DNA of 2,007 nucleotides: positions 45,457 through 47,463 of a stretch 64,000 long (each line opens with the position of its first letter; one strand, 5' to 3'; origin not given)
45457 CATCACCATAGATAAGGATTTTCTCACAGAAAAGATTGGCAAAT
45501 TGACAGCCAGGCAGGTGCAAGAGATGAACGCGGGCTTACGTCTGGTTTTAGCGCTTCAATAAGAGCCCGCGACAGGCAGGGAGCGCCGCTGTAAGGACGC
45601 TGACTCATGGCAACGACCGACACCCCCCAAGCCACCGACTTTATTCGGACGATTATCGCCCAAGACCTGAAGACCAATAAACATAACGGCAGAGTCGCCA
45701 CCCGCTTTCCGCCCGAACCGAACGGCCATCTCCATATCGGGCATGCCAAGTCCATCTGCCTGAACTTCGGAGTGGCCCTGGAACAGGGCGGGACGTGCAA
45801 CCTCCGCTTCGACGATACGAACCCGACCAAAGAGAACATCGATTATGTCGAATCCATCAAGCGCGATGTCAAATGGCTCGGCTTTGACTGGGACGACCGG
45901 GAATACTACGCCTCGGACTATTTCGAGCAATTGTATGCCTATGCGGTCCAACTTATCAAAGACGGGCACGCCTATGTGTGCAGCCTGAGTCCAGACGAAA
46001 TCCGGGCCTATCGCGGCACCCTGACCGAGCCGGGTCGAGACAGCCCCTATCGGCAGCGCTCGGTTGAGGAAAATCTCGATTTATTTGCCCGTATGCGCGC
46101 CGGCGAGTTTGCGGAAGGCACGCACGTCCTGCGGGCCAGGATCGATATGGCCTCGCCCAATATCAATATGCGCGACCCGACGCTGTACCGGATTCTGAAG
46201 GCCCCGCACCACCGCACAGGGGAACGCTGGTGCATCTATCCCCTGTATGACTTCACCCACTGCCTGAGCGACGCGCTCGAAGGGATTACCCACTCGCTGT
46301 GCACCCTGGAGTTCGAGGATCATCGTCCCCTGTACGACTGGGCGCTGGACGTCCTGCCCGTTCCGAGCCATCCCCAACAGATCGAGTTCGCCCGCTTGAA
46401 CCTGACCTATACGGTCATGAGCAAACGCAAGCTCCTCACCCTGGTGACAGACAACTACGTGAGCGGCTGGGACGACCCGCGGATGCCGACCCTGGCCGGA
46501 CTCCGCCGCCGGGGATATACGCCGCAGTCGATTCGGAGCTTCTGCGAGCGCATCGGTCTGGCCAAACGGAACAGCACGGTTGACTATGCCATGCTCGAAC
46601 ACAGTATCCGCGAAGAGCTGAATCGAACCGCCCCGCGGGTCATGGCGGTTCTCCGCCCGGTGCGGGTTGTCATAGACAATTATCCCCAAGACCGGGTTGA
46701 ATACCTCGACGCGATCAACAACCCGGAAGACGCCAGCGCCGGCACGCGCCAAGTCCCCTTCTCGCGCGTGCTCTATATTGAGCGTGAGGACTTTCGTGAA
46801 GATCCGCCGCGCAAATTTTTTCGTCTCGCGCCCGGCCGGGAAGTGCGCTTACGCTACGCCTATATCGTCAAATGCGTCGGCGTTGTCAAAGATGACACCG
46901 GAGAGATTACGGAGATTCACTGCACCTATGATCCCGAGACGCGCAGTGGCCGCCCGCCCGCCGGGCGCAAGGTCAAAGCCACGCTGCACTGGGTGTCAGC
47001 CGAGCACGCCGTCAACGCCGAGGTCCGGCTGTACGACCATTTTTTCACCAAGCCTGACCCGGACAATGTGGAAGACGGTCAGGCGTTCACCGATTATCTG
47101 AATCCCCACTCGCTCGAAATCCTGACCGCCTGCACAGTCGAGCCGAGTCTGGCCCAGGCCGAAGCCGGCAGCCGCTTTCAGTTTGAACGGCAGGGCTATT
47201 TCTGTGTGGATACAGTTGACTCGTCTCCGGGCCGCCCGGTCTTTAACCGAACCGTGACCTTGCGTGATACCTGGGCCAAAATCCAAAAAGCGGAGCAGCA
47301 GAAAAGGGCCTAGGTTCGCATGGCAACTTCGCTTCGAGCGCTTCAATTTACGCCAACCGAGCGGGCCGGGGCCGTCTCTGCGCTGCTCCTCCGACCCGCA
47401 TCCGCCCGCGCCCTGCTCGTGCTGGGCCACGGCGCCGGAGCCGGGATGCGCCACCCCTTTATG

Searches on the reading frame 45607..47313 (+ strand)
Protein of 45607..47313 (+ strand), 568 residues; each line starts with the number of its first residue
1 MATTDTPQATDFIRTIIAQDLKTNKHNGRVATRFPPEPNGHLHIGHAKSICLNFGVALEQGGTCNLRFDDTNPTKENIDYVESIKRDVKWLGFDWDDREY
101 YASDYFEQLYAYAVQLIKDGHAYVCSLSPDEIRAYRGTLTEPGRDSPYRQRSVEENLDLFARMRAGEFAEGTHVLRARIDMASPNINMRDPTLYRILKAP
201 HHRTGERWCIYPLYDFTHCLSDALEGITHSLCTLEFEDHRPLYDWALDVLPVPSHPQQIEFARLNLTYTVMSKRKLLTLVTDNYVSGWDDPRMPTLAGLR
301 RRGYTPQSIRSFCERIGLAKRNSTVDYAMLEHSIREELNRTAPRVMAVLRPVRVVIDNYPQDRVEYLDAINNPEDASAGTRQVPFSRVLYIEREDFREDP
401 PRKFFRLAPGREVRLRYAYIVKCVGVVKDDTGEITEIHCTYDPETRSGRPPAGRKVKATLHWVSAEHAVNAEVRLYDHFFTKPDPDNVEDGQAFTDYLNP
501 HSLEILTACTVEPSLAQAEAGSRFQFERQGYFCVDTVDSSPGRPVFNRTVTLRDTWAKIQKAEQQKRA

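Call 62: search_protein_families(library=ncbifam, proteins=[window:45607-47313:+], max_evalue=0.00001)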
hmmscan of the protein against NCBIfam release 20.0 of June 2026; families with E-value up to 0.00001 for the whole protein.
window:45607-47313:+ (568 aa): 10 families
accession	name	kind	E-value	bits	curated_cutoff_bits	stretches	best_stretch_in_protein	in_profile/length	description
NF011291.0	PRK14703.1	equivalog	1.3e-270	899.9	681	1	6-566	6-566/769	glutamine--tRNA ligase/YqeY domain fusion protein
TIGR00440.1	glnS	equivalog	8e-238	790.5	425.8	1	30-558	1-524/524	glutamine--tRNA ligase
TIGR00463.1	gltX_arch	equivalog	4.5e-104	349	401.75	1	24-539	88-550/560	glutamate--tRNA ligase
NF003169.0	PRK04156.1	equivalog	4e-90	303.1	516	1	20-539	93-557/567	glutamate--tRNA ligase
TIGR00464.1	gltX_bact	equivalog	5.7e-21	74.9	289.95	1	30-156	2-128/470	glutamate--tRNA ligase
NF004315.1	PRK05710.1-4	equivalog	9.1e-21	74.5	250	1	32-152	1-124/274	tRNA glutamyl-Q(34) synthetase GluQRS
NF004314.0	PRK05710.1-3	equivalog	6.6e-16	58.5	256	1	29-141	6-118/297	tRNA glutamyl-Q(34) synthetase GluQRS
TIGR03838.1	queuosine_YadB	equivalog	1.2e-14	54.4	276.7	1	31-145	2-107/272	tRNA glutamyl-Q(34) synthetase GluQRS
NF004312.0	PRK05710.1-1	equivalog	9.6e-09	35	453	1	23-140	7-124/306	tRNA glutamyl-Q(34) synthetase GluQRS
NF004313.0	PRK05710.1-2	equivalog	9.5e-06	25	380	0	30-135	5-110/299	tRNA glutamyl-Q(34) synthetase GluQRS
